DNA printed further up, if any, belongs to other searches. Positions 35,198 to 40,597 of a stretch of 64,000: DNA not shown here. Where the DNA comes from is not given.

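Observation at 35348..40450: NrdJ ribonucleotide reductase carries two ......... inteins inside a 1700-aa precursor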

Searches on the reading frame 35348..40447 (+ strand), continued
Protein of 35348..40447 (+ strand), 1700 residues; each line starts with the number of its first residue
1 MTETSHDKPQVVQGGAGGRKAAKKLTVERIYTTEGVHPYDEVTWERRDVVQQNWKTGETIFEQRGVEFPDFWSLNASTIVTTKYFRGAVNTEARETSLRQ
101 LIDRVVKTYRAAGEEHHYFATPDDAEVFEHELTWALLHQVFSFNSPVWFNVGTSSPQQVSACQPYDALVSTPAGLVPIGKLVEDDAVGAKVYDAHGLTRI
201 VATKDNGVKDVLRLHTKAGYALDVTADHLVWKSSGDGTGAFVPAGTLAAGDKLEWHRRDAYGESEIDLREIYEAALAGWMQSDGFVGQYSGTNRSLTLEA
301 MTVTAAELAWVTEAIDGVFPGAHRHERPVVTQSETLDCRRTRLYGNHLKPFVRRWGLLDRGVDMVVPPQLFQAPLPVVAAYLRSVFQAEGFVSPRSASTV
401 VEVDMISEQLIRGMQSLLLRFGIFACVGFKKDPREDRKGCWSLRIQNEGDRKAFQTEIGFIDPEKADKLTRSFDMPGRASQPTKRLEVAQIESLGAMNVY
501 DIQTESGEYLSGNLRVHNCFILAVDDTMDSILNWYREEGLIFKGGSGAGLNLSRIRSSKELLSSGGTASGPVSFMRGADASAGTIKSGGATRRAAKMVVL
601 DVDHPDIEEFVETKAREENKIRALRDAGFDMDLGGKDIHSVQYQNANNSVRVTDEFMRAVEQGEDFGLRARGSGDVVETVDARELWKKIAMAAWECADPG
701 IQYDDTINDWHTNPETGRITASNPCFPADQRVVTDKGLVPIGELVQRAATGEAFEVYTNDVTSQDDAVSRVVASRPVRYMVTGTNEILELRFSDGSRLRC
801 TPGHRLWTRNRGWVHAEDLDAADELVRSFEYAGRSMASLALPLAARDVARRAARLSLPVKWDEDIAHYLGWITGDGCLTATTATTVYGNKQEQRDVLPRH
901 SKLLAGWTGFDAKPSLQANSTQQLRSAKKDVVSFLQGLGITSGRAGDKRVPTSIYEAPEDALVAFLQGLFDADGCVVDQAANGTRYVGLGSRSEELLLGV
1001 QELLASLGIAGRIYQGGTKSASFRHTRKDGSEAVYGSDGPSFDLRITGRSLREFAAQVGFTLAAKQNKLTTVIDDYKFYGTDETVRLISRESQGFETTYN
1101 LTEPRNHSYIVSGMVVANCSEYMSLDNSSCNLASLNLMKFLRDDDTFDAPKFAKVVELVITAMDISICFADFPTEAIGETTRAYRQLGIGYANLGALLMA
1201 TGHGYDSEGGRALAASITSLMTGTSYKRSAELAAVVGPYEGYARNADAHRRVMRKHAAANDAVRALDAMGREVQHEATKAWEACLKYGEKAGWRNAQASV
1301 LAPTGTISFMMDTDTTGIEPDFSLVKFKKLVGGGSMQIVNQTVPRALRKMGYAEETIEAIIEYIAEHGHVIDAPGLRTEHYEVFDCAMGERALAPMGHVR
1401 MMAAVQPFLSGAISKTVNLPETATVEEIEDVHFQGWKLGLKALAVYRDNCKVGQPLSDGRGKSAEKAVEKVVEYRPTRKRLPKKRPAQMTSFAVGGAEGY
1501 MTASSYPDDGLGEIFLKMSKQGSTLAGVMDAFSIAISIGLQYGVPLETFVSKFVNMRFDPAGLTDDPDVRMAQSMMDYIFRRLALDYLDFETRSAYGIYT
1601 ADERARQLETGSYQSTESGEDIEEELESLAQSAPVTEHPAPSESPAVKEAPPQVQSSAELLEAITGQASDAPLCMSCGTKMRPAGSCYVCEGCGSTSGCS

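Call 7: find_homologous_proteins(query=window:35348-40447:+, max_evalue=1e-20)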
Query window:35348-40447:+ (1700 aa): 8000 proteins with E <= 1e-20 among 8000 candidates; the best 120 are listed.
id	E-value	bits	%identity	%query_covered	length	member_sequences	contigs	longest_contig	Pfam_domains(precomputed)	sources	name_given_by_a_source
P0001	0.0e+0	3896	100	100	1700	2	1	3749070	PF02867.21,PF08471.16,PF14528.12,PF12637.15,PF14890.12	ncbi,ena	-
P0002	0.0e+0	3226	82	100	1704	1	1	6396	PF05204.20,PF02867.21,PF08471.16,PF14528.12,PF12637.15,PF14890.12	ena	-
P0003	0.0e+0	3037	78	100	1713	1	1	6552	PF02867.21,PF08471.16,PF14528.12,PF12637.15,PF14890.12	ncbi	-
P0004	0.0e+0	2986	78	76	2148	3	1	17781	PF02867.21,PF08471.16,PF14528.12,PF12637.15,PF14890.12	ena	-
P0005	0.0e+0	2977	85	89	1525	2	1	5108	PF02867.21,PF14528.12,PF12637.15,PF14890.12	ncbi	ncbi:MAG: vitamin B12-dependent ribonucleotide reductase, partial [Pseudonocardiaceae bacterium]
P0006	0.0e+0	2899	74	100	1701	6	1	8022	PF02867.21,PF08471.16,PF14528.12,PF14527.12,PF12637.15,PF14890.12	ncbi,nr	ncbi:MAG TPA: vitamin B12-dependent ribonucleotide reductase [Propionibacteriaceae bacterium]|nr:vit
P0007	0.0e+0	2875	74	100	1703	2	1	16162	PF02867.21,PF08471.16,PF14528.12,PF14527.12,PF12637.15,PF14890.12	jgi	jgi:ribonucleotide reductase alpha subunit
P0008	0.0e+0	2870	73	100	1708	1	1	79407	PF02867.21,PF08471.16,PF14528.12,PF12637.15,PF14890.12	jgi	jgi:ribonucleotide reductase alpha subunit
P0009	0.0e+0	2856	74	99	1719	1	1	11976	PF02867.21,PF08471.16,PF14528.12,PF12637.15,PF14890.12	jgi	jgi:ribonucleotide reductase alpha subunit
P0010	0.0e+0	2845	74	99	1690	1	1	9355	PF02867.21,PF08471.16,PF14528.12,PF12637.15,PF14890.12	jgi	jgi:ribonucleotide reductase alpha subunit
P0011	0.0e+0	2844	73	100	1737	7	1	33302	PF02867.21,PF08471.16,PF14528.12,PF12637.15,PF14890.12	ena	-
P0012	0.0e+0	2841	74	77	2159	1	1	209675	PF02867.21,PF08471.16,PF14528.12,PF14527.12,PF12637.15,PF14890.12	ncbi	-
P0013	0.0e+0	2835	74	100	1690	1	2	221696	PF05204.20,PF02867.21,PF08471.16,PF14528.12,PF12637.15,PF14890.12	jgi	-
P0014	0.0e+0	2824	73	78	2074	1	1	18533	PF05204.20,PF02867.21,PF08471.16,PF14528.12,PF14527.12,PF12637.15,PF14890.12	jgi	-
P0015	0.0e+0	2823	74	99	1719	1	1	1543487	PF05204.20,PF02867.21,PF08471.16,PF14528.12,PF12637.15,PF14890.12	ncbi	-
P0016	0.0e+0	2816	83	49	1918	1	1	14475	PF02867.21,PF08471.16,PF14528.12,PF12637.15,PF14890.12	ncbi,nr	ncbi:MAG: ribonucleoside-diphosphate reductase [Sporichthyaceae bacterium]|nr:ribonucleoside-diphosp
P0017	0.0e+0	2812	73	100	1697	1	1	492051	PF02867.21,PF08471.16,PF14528.12,PF12637.15,PF14890.12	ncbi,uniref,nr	ncbi:vitamin B12-dependent ribonucleotide reductase [Spirillospora albida]|uniref:vitamin B12-depend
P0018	0.0e+0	2806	73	77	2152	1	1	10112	PF05204.20,PF02867.21,PF08471.16,PF14528.12,PF14527.12,PF12637.15,PF14890.12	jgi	jgi:ribonucleoside-diphosphate reductase alpha chain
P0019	0.0e+0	2803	72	77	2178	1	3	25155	PF05204.20,PF02867.21,PF08471.16,PF14528.12,PF12637.15,PF14890.12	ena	-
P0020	0.0e+0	2800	72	99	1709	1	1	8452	PF02867.21,PF08471.16,PF14528.12,PF12637.15,PF14890.12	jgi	jgi:ribonucleotide reductase alpha subunit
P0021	0.0e+0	2798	73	99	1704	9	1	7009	PF02867.21,PF08471.16,PF14528.12,PF12637.15,PF14890.12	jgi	-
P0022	0.0e+0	2794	72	100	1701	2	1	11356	PF02867.21,PF08471.16,PF14528.12,PF12637.15,PF14890.12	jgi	jgi:ribonucleotide reductase alpha subunit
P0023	0.0e+0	2793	70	82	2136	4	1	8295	PF05204.20,PF02867.21,PF08471.16,PF14528.12,PF12637.15,PF14890.12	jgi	-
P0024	0.0e+0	2787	71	100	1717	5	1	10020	PF02867.21,PF08471.16,PF14528.12,PF12637.15,PF14890.12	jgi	jgi:ribonucleotide reductase alpha subunit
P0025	0.0e+0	2784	71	78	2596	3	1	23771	PF05204.20,PF02867.21,PF08471.16,PF14528.12,PF12637.15,PF14890.12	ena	-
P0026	0.0e+0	2780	71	99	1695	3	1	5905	PF02867.21,PF08471.16,PF14528.12,PF12637.15,PF14890.12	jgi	jgi:ribonucleotide reductase alpha subunit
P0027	0.0e+0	2778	71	99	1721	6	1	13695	PF02867.21,PF08471.16,PF14528.12,PF12637.15,PF14890.12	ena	-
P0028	0.0e+0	2775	72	99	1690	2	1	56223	PF02867.21,PF08471.16,PF14528.12,PF12637.15,PF14890.12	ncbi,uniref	ncbi:vitamin B12-dependent ribonucleotide reductase [Actinomadura monticuli]|uniref:Vitamin B12-depe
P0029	0.0e+0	2772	71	100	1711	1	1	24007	PF02867.21,PF08471.16,PF14528.12,PF12637.15,PF14890.12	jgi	jgi:ribonucleotide reductase alpha subunit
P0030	0.0e+0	2766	71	78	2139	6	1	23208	PF05204.20,PF02867.21,PF08471.16,PF14528.12,PF14527.12,PF12637.15,PF14890.12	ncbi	ncbi:MAG: LAGLIDADG family homing endonuclease [Pseudonocardia sp.]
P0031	0.0e+0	2766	71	77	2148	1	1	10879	PF02867.21,PF08471.16,PF14528.12,PF14527.12,PF12637.15,PF14890.12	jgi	-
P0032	0.0e+0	2762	71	99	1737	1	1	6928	PF02867.21,PF08471.16,PF14528.12,PF12637.15,PF14890.12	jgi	jgi:ribonucleotide reductase alpha subunit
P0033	0.0e+0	2758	71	100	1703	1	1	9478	PF02867.21,PF08471.16,PF14528.12,PF12637.15,PF14890.12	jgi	jgi:ribonucleotide reductase alpha subunit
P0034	0.0e+0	2755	71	99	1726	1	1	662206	PF02867.21,PF08471.16,PF14528.12,PF12637.15,PF14890.12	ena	-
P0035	0.0e+0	2753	72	99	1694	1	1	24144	PF02867.21,PF08471.16,PF14528.12,PF12637.15,PF14890.12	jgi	jgi:ribonucleotide reductase alpha subunit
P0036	0.0e+0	2747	71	100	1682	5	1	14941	PF05204.20,PF02867.21,PF08471.16,PF14528.12,PF12637.15,PF14890.12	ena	-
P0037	0.0e+0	2747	71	99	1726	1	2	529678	PF02867.21,PF08471.16,PF14528.12,PF12637.15,PF14890.12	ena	-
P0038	0.0e+0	2744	69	100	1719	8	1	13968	PF02867.21,PF08471.16,PF14528.12,PF12637.15,PF14890.12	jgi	jgi:ribonucleotide reductase alpha subunit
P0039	0.0e+0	2743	71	99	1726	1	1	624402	PF02867.21,PF08471.16,PF14528.12,PF12637.15,PF14890.12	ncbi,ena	-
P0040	0.0e+0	2740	71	99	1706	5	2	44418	PF02867.21,PF08471.16,PF14528.12,PF12637.15,PF14890.12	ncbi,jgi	-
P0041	0.0e+0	2739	71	100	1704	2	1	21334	PF05204.20,PF02867.21,PF08471.16,PF14528.12,PF12637.15,PF14890.12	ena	-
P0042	0.0e+0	2728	71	76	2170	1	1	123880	PF05204.20,PF07591.16,PF02867.21,PF08471.16,PF14528.12,PF14527.12,PF12637.15,PF14890.12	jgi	jgi:ribonucleoside-diphosphate reductase alpha chain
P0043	0.0e+0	2721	70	79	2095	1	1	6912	PF02867.21,PF08471.16,PF14528.12,PF12637.15,PF14890.12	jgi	jgi:ribonucleoside-diphosphate reductase alpha chain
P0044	0.0e+0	2720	70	99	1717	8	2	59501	PF02867.21,PF08471.16,PF14528.12,PF12637.15,PF14890.12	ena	-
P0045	0.0e+0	2709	70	98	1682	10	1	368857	PF02867.21,PF08471.16,PF14528.12,PF12637.15,PF14890.12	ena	-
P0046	0.0e+0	2709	71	78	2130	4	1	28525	PF02867.21,PF08471.16,PF14528.12,PF12637.15,PF14890.12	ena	-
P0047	0.0e+0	2708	71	99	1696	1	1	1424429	PF02867.21,PF08471.16,PF14528.12,PF12637.15,PF14890.12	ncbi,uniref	ncbi:vitamin B12-dependent ribonucleotide reductase [Amycolatopsis sp. lyj-112]|uniref:vitamin B12-d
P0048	0.0e+0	2706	70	99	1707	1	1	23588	PF02867.21,PF08471.16,PF14528.12,PF12637.15,PF14890.12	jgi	jgi:ribonucleotide reductase alpha subunit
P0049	0.0e+0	2697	72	82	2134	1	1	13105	PF05204.20,PF02867.21,PF08471.16,PF14528.12,PF12637.15,PF14890.12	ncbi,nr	ncbi:MAG: hypothetical protein M3Z25_10695 [Actinomycetota bacterium]|nr:hypothetical protein [Actin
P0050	0.0e+0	2695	70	78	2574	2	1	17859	PF02867.21,PF08471.16,PF14528.12,PF14527.12,PF12637.15,PF14890.12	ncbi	-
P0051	0.0e+0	2691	71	99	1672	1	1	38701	PF02867.21,PF08471.16,PF14528.12,PF12637.15,PF14890.12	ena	-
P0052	0.0e+0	2686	69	99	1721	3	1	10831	PF02867.21,PF08471.16,PF14528.12,PF12637.15,PF14890.12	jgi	-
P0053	0.0e+0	2684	71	76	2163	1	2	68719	PF02867.21,PF08471.16,PF14528.12,PF14527.12,PF12637.15,PF14890.12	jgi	jgi:ribonucleoside-diphosphate reductase alpha chain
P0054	0.0e+0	2677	69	77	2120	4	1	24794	PF05204.20,PF02867.21,PF08471.16,PF14528.12,PF12637.15,PF14890.12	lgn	-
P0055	0.0e+0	2674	69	100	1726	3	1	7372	PF02867.21,PF08471.16,PF14528.12,PF12637.15,PF14890.12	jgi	jgi:ribonucleotide reductase alpha subunit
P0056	0.0e+0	2672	69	78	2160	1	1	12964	PF02867.21,PF08471.16,PF14528.12,PF14527.12,PF12637.15,PF14890.12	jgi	jgi:ribonucleoside-diphosphate reductase alpha chain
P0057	0.0e+0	2669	68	99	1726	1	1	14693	PF02867.21,PF08471.16,PF14528.12,PF12637.15,PF14890.12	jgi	jgi:ribonucleotide reductase alpha subunit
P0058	0.0e+0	2659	69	100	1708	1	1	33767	PF02867.21,PF08471.16,PF14528.12,PF12637.15,PF14890.12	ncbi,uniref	ncbi:vitamin B12-dependent ribonucleotide reductase [Nocardiopsis dassonvillei]|uniref:vitamin B12-d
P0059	0.0e+0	2651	69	77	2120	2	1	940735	PF02867.21,PF08471.16,PF14528.12,PF12637.15,PF14890.12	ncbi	-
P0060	0.0e+0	2649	71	76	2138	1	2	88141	PF05204.20,PF02867.21,PF08471.16,PF14528.12,PF14527.12,PF12637.15,PF14890.12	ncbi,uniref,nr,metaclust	ncbi:hypothetical protein PA7_19980 [Pseudonocardia asaccharolytica DSM 44247 = NBRC 16224]|uniref:V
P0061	0.0e+0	2649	69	99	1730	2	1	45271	PF02867.21,PF08471.16,PF14528.12,PF12637.15,PF14890.12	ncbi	-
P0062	0.0e+0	2648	68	100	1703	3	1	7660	PF02867.21,PF08471.16,PF14528.12,PF12637.15,PF14890.12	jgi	jgi:ribonucleoside-diphosphate reductase alpha chain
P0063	0.0e+0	2645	70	97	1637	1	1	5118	PF02867.21,PF08471.16,PF14528.12,PF12637.15,PF14890.12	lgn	-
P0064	0.0e+0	2632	70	57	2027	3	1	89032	PF02867.21,PF08471.16,PF14528.12,PF12637.15,PF14890.12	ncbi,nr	ncbi:MAG TPA: LAGLIDADG family homing endonuclease [Jiangellales bacterium]|nr:LAGLIDADG family homi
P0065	0.0e+0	2611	67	76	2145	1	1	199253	PF02867.21,PF08471.16,PF14528.12,PF12637.15,PF14890.12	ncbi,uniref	ncbi:LAGLIDADG family homing endonuclease [Plantactinospora sp. B6F1]|uniref:LAGLIDADG family homing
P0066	0.0e+0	2606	67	100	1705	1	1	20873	PF02867.21,PF08471.16,PF14528.12,PF12637.15,PF14890.12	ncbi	-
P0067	0.0e+0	2596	69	97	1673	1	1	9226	PF02867.21,PF08471.16,PF14528.12,PF12637.15,PF14890.12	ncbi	ncbi:MAG: LAGLIDADG family homing endonuclease, partial [Stackebrandtia sp.]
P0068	0.0e+0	2593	73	62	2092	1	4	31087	PF02867.21,PF08471.16,PF14528.12,PF14527.12,PF12637.15,PF14890.12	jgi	jgi:ribonucleotide reductase alpha subunit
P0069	0.0e+0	2590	78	71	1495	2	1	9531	PF02867.21,PF08471.16,PF14528.12,PF12637.15,PF14890.12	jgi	jgi:ribonucleoside-diphosphate reductase alpha chain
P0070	0.0e+0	2583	69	82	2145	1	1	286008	PF05204.20,PF02867.21,PF08471.16,PF14528.12,PF12637.15,PF14890.12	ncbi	ncbi:hypothetical protein GCM10027447_09390 [Glycomyces halotolerans]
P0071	0.0e+0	2576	84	70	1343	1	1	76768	PF02867.21,PF08471.16,PF14528.12,PF12637.15,PF14890.12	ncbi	-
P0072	0.0e+0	2566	73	62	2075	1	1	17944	PF02867.21,PF08471.16,PF14528.12,PF12637.15,PF14890.12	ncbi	-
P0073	0.0e+0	2562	83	70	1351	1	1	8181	PF02867.21,PF08471.16,PF14528.12,PF12637.15,PF14890.12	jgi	jgi:ribonucleoside-diphosphate reductase alpha chain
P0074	0.0e+0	2561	67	99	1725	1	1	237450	PF02867.21,PF08471.16,PF14528.12,PF12637.15,PF14890.12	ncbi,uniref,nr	ncbi:vitamin B12-dependent ribonucleotide reductase [Micromonospora lutea]|uniref:Vitamin B12-depend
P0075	0.0e+0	2561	82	72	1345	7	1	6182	PF02867.21,PF08471.16,PF14528.12,PF12637.15,PF14890.12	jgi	jgi:ribonucleoside-diphosphate reductase alpha chain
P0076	0.0e+0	2559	67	99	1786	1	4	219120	PF02867.21,PF08471.16,PF14528.12,PF12637.15,PF14890.12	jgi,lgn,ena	-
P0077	0.0e+0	2557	68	82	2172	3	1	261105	PF05204.20,PF02867.21,PF08471.16,PF14528.12,PF12637.15,PF14890.12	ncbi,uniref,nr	ncbi:LAGLIDADG family homing endonuclease [Micromonospora haikouensis]|uniref:LAGLIDADG family homin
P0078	0.0e+0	2555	78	49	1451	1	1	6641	PF02867.21,PF08471.16,PF14528.12,PF12637.15,PF14890.12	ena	-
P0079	0.0e+0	2549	67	98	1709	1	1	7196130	PF02867.21,PF08471.16,PF14528.12,PF12637.15,PF14890.12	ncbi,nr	ncbi:vitamin B12-dependent ribonucleotide reductase [Solwaraspora sp. WMMD792]|nr:vitamin B12-depend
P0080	0.0e+0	2547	67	98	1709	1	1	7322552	PF02867.21,PF08471.16,PF14528.12,PF12637.15,PF14890.12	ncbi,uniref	ncbi:vitamin B12-dependent ribonucleotide reductase [Solwaraspora sp. WMMB762]|uniref:vitamin B12-de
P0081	0.0e+0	2545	66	76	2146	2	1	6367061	PF05204.20,PF02867.21,PF08471.16,PF14528.12,PF12637.15,PF14890.12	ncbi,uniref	ncbi:LAGLIDADG family homing endonuclease [Micromonospora sp. WMMD882]|uniref:LAGLIDADG family homin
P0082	0.0e+0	2540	72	56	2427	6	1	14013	PF05204.20,PF02867.21,PF08471.16,PF14528.12,PF14527.12,PF12637.15,PF14890.12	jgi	-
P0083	0.0e+0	2539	66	77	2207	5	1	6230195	PF02867.21,PF08471.16,PF14528.12,PF12637.15,PF14890.12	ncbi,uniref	ncbi:LAGLIDADG family homing endonuclease [Micromonospora sp. Llam0]|uniref:LAGLIDADG family homing 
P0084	0.0e+0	2538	65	77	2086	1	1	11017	PF05204.20,PF02867.21,PF08471.16,PF14528.12,PF12637.15,PF14890.12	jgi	jgi:ribonucleoside-diphosphate reductase alpha chain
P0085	0.0e+0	2526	69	79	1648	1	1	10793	PF02867.21,PF08471.16,PF14528.12,PF12637.15,PF14890.12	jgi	jgi:ribonucleoside-diphosphate reductase alpha chain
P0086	0.0e+0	2524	66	99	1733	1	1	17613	PF02867.21,PF08471.16,PF14528.12,PF12637.15,PF14890.12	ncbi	-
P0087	0.0e+0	2514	67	99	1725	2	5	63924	PF02867.21,PF08471.16,PF14528.12,PF12637.15,PF14890.12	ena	-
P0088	0.0e+0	2512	74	72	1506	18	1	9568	PF02867.21,PF08471.16,PF14528.12,PF12637.15,PF14890.12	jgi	-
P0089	0.0e+0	2505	73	50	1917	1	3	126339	PF02867.21,PF08471.16,PF14528.12,PF12637.15,PF14890.12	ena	-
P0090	0.0e+0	2505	75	49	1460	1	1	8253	PF07591.16,PF02867.21,PF08471.16,PF14528.12,PF12637.15,PF14890.12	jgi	jgi:ribonucleotide reductase alpha subunit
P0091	0.0e+0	2504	65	57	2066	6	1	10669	PF02867.21,PF08471.16,PF14528.12,PF14527.12,PF12637.15,PF14890.12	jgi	-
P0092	0.0e+0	2501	68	58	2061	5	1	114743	PF02867.21,PF08471.16,PF14528.12,PF12637.15,PF14890.12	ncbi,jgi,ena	-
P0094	0.0e+0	2481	66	99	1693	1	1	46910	PF02867.21,PF08471.16,PF14528.12,PF12637.15,PF14890.12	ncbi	ncbi:MAG TPA: vitamin B12-dependent ribonucleotide reductase [Candidatus Limnocylindrales bacterium]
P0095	0.0e+0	2474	73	88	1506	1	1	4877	PF05204.20,PF02867.21,PF08471.16,PF14528.12,PF14890.12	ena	-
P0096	0.0e+0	2472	72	88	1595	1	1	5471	PF05204.20,PF02867.21,PF08471.16,PF14528.12,PF14890.12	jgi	jgi:ribonucleotide reductase alpha subunit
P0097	0.0e+0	2462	74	72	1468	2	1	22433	PF02867.21,PF08471.16,PF14528.12,PF12637.15,PF14890.12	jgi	jgi:ribonucleoside-diphosphate reductase alpha chain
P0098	0.0e+0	2442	73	72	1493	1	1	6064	PF02867.21,PF08471.16,PF14528.12,PF12637.15,PF14890.12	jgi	jgi:ribonucleoside-diphosphate reductase alpha chain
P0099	0.0e+0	2442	81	43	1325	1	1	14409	PF02867.21,PF08471.16,PF14528.12,PF12637.15,PF14890.12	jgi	jgi:ribonucleoside-diphosphate reductase alpha chain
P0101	0.0e+0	2406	73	71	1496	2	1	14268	PF02867.21,PF08471.16,PF14528.12,PF12637.15,PF14890.12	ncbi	-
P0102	0.0e+0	2389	73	83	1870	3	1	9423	PF05204.20,PF02867.21,PF08471.16,PF14528.12,PF14527.12,PF14890.12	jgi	jgi:ribonucleotide reductase alpha subunit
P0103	0.0e+0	2388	73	71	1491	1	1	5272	PF02867.21,PF08471.16,PF14528.12,PF12637.15,PF14890.12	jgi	jgi:ribonucleoside-diphosphate reductase alpha chain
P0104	0.0e+0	2381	72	51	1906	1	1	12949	PF02867.21,PF08471.16,PF14528.12,PF12637.15,PF14890.12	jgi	jgi:ribonucleoside-diphosphate reductase alpha chain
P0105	0.0e+0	2374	79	70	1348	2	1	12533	PF02867.21,PF08471.16,PF14528.12,PF12637.15,PF14890.12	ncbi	-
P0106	0.0e+0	2367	72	71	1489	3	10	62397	PF02867.21,PF08471.16,PF14528.12,PF01079.26,PF12637.15,PF14890.12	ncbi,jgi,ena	ncbi:MAG TPA: vitamin B12-dependent ribonucleotide reductase [Streptosporangiaceae bacterium]|jgi:ri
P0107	0.0e+0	2365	72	50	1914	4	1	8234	PF05204.20,PF02867.21,PF08471.16,PF14528.12,PF12637.15,PF14890.12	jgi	jgi:ribonucleoside-diphosphate reductase alpha chain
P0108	0.0e+0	2363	64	99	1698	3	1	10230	PF02867.21,PF08471.16,PF14528.12,PF12637.15,PF14890.12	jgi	jgi:ribonucleotide reductase alpha subunit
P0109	0.0e+0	2363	72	71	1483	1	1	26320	PF02867.21,PF08471.16,PF14528.12,PF12637.15,PF14890.12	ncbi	-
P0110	0.0e+0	2361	68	89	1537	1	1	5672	PF02867.21,PF14528.12,PF12637.15,PF14890.12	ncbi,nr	ncbi:MAG: vitamin B12-dependent ribonucleotide reductase [Nocardiopsaceae bacterium]|nr:vitamin B12-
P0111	0.0e+0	2361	65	100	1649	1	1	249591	PF02867.21,PF08471.16,PF14528.12,PF12637.15,PF14890.12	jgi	jgi:ribonucleotide reductase alpha subunit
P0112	0.0e+0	2359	73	49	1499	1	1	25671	PF02867.21,PF08471.16,PF14528.12,PF12637.15,PF14890.12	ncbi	-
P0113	0.0e+0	2359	70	52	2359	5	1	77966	PF05204.20,PF02867.21,PF08471.16,PF14528.12,PF12637.15,PF14890.12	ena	-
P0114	0.0e+0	2358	70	72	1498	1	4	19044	PF02867.21,PF08471.16,PF14528.12,PF12637.15,PF14890.12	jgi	jgi:ribonucleotide reductase alpha subunit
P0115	0.0e+0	2357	72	71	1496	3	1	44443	PF02867.21,PF08471.16,PF14528.12,PF12637.15,PF14890.12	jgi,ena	-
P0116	0.0e+0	2357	73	55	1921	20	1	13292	PF02867.21,PF08471.16,PF14528.12,PF12637.15,PF14890.12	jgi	-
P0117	0.0e+0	2352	70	71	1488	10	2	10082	PF02867.21,PF08471.16,PF14528.12,PF12637.15,PF14890.12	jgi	-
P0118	0.0e+0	2351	72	71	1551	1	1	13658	PF02867.21,PF08471.16,PF14528.12,PF12637.15,PF14890.12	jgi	jgi:ribonucleoside-diphosphate reductase alpha chain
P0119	0.0e+0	2351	76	47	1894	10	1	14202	PF07591.16,PF02867.21,PF08471.16,PF14528.12,PF12637.15,PF14890.12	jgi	-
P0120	0.0e+0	2346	71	71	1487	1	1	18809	PF02867.21,PF08471.16,PF14528.12,PF12637.15,PF14890.12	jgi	jgi:ribonucleotide reductase alpha subunit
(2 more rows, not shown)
